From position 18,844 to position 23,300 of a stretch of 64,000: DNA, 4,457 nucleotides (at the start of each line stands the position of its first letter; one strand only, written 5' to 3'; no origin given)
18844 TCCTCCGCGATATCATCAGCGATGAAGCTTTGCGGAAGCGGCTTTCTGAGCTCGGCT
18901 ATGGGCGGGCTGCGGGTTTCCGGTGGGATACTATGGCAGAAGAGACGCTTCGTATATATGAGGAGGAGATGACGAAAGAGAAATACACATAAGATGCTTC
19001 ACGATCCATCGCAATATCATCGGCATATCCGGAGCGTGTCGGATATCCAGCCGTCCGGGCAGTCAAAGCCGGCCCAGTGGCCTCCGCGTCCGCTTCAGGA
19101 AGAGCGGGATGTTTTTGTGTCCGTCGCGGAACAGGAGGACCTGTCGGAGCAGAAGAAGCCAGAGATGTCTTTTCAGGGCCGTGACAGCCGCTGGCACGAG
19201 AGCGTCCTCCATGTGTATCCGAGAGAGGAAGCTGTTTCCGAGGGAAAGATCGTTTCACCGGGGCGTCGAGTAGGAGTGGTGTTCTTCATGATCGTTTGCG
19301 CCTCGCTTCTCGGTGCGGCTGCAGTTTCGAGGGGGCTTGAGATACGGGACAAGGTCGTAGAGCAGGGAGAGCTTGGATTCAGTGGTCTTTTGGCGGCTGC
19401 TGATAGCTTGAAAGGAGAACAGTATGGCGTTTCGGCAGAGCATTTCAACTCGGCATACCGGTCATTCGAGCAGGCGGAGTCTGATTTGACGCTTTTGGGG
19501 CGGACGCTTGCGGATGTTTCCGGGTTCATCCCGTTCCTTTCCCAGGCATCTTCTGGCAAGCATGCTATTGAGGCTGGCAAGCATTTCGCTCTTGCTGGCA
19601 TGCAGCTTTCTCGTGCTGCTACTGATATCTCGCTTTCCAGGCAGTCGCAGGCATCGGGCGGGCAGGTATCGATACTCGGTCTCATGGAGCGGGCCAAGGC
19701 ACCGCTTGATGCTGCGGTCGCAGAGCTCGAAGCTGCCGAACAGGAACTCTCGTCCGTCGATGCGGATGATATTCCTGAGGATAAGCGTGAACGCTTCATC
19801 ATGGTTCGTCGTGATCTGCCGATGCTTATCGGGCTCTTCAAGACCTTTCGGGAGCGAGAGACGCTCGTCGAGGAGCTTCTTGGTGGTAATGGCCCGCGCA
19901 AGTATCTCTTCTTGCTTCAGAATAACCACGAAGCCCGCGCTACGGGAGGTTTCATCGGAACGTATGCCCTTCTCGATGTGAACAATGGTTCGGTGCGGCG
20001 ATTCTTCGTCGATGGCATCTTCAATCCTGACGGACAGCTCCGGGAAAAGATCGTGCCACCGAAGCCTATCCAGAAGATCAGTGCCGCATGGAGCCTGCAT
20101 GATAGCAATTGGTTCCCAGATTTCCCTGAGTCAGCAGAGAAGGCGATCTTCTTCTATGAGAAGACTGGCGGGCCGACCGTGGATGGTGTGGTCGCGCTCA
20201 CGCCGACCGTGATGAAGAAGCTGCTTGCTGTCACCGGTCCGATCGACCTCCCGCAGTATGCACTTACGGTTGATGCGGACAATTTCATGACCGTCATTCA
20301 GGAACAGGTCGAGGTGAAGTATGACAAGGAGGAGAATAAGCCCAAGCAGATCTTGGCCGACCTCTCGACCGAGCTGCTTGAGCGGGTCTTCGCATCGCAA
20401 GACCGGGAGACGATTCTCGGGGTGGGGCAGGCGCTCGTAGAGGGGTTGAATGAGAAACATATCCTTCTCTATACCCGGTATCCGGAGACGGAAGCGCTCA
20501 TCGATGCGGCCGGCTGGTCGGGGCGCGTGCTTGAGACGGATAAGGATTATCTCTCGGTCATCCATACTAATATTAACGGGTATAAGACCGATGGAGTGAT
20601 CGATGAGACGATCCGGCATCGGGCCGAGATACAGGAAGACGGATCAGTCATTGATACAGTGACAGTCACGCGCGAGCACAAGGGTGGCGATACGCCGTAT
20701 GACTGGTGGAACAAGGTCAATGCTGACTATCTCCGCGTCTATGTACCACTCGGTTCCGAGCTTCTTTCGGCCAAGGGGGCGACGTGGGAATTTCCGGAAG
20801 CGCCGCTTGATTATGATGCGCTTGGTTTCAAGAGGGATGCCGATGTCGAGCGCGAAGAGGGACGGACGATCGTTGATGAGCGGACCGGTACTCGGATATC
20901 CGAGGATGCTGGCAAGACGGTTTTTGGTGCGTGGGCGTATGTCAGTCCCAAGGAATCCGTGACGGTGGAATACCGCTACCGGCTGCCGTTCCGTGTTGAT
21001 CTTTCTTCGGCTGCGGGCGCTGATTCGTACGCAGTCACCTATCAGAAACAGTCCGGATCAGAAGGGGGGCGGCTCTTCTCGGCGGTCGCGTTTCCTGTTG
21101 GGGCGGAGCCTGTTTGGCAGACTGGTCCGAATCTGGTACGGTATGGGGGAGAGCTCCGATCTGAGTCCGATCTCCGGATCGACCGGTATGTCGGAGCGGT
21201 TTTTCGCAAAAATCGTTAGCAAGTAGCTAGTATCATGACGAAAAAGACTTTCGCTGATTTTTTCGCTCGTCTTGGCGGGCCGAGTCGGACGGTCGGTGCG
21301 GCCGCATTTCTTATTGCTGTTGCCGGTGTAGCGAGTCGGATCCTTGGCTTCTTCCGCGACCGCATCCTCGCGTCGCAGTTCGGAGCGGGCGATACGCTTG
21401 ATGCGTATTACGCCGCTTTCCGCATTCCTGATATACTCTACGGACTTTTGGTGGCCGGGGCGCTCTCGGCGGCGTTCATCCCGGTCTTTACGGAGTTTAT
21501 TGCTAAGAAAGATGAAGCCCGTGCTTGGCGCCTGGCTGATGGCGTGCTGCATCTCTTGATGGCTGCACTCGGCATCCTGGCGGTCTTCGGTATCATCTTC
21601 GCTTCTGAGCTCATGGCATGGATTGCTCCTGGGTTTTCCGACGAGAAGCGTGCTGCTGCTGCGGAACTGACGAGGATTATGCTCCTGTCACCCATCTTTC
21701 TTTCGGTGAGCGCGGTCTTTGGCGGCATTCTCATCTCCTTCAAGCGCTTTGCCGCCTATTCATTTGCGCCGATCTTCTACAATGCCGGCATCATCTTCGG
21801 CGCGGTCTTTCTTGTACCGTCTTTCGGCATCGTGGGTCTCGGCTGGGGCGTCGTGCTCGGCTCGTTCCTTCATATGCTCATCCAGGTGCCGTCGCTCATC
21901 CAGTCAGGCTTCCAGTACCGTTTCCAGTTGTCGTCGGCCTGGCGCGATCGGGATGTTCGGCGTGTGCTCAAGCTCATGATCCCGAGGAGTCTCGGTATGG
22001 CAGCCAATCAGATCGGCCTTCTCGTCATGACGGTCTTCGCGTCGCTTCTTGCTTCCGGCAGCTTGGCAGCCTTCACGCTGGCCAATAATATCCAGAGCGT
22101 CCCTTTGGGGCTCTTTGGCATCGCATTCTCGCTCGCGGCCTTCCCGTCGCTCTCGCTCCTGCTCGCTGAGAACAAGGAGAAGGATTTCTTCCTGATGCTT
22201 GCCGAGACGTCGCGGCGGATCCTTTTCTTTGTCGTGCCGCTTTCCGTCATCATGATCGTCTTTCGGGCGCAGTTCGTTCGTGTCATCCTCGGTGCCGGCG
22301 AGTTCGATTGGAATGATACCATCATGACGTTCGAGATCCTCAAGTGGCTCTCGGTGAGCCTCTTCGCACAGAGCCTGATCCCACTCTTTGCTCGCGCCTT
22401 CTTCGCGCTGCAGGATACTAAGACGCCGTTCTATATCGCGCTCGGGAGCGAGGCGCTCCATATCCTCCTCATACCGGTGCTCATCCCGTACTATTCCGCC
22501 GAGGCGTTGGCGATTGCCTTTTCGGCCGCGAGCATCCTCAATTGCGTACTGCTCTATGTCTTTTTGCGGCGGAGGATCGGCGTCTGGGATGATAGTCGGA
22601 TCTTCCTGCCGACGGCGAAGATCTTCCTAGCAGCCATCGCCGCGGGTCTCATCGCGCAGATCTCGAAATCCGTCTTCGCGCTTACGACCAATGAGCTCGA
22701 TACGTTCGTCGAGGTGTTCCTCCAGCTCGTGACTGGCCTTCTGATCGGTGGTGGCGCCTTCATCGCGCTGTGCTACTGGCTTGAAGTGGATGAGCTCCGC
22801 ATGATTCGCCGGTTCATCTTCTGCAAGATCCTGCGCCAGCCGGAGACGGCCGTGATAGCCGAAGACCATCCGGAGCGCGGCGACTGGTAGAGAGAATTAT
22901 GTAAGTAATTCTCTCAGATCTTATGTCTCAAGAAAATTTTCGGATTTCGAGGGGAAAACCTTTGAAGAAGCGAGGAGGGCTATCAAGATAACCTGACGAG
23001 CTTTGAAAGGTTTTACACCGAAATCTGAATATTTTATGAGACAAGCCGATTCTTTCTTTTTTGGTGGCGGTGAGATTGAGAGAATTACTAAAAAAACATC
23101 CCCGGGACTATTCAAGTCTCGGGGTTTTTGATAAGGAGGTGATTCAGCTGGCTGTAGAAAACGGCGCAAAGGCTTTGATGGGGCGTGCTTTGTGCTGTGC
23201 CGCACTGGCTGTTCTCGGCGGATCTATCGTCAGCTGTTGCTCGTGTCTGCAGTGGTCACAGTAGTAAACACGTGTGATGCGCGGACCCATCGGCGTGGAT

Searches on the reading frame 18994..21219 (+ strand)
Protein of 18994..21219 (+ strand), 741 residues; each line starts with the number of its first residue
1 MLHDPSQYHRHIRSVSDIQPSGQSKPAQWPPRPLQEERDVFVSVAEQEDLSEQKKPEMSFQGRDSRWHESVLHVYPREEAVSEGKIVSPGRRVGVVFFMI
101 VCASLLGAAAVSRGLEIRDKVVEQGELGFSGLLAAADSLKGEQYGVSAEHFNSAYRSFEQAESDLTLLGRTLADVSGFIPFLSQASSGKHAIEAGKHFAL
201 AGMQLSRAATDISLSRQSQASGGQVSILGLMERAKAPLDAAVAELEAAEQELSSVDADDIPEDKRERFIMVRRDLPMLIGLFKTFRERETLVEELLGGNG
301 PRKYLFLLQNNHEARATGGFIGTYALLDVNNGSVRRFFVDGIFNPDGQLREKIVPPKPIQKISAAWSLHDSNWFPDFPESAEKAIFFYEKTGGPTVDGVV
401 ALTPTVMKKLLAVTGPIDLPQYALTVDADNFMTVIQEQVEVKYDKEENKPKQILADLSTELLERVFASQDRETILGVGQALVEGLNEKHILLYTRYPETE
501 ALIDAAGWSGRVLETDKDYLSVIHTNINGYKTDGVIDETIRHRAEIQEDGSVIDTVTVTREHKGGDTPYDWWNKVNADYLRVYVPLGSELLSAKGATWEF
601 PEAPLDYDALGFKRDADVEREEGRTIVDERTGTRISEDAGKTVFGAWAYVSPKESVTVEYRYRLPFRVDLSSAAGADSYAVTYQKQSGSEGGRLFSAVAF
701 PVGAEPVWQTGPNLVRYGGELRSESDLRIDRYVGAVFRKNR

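Call 60: search_protein_families(library=pfam, proteins=[window:18994-21219:+], max_evalue=0.001)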
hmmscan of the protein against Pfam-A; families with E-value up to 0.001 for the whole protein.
window:18994-21219:+ (741 aa): 1 family
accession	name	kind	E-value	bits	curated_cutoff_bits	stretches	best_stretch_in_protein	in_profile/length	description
PF13196.11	DUF4012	-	1.1e-31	110.7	28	1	299-438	1-142/144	Protein of unknown function (DUF4012)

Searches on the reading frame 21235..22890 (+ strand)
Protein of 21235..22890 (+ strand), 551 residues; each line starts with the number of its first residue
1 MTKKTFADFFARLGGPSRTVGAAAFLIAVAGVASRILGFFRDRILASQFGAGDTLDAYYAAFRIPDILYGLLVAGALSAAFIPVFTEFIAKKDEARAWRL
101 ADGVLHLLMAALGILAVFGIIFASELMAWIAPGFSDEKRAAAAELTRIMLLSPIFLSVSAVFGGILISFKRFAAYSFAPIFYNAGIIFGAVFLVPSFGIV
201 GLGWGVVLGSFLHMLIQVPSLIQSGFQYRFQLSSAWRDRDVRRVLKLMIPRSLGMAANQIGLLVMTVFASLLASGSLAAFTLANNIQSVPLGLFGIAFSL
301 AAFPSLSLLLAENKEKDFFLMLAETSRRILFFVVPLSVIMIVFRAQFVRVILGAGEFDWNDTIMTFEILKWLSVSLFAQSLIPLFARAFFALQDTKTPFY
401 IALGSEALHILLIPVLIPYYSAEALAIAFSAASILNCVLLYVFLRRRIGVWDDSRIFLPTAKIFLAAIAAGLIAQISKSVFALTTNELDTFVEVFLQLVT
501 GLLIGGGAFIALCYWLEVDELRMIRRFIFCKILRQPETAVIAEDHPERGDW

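Call 60: search_protein_families(library=pfam, proteins=[window:21235-22890:+], max_evalue=0.001)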
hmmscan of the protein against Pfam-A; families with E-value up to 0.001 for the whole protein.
window:21235-22890:+ (551 aa): 2 families
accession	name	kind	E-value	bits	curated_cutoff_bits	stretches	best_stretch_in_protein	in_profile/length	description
PF03023.19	MurJ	-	4.8e-95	319.3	27.4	1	45-480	1-436/451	Lipid II flippase MurJ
PF01554.23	MatE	-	3.7e-09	36.9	24.9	1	252-414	3-160/161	MatE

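Call 70: find_encoding_contigs(protein=window:21235-22890:+, flank=2000, max_places=5)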
Protein window:21235-22890:+ (551 aa): no gene with exactly this product is on record in the collection.

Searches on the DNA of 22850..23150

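Call 59: search_rna_families(source=window, start=22850, end=23150, threshold=evalue, max_evalue=10)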
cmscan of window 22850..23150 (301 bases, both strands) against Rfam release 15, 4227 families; matches with E-value up to 10: 10.
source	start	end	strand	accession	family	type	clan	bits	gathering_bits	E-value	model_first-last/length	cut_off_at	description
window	22940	23028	+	RF03616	MIR1888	Gene; miRNA;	-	25.8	72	0.0052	1-101/101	no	MIR1888 microRNA precursor family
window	22955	23133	+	RF00515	PyrR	Cis-reg;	-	23.9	54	0.27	1-115/115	no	PyrR binding site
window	22927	23040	+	RF03743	MIR7696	Gene; miRNA;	-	18.7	83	0.49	1-88/88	no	MIR7696 microRNA precursor family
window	22980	23132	+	RF00514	His_leader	Cis-reg; leader;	-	18.4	49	0.79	1-126/126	no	Histidine operon leader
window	22928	23039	+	RF01926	mir-981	Gene; miRNA;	-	18.1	51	0.014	1-86/86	no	mir-981 microRNA precursor family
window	23069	23129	+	RF02495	ohsC_RNA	Gene; antitoxin;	-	17.5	50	3.2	1-77/77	no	Oppression of Hydrophobic ORF by sRNA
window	23092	23146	-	RF02399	NsiR1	Gene; sRNA;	-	16.9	39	0.54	1-60/60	no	Nitrogen stress-induced RNA 1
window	22923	23044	+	RF04205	MIR2606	Gene; miRNA;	-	16.5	139.7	7.6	1-165/165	no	MIR2606 microRNA precursor family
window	23085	23132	+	RF02399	NsiR1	Gene; sRNA;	-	15.9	39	0.96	1-60/60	no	Nitrogen stress-induced RNA 1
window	22939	23029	+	RF01667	rox1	Cis-reg;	-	15.7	58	1.6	1-59/59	no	Drosophila rox1 ncRNA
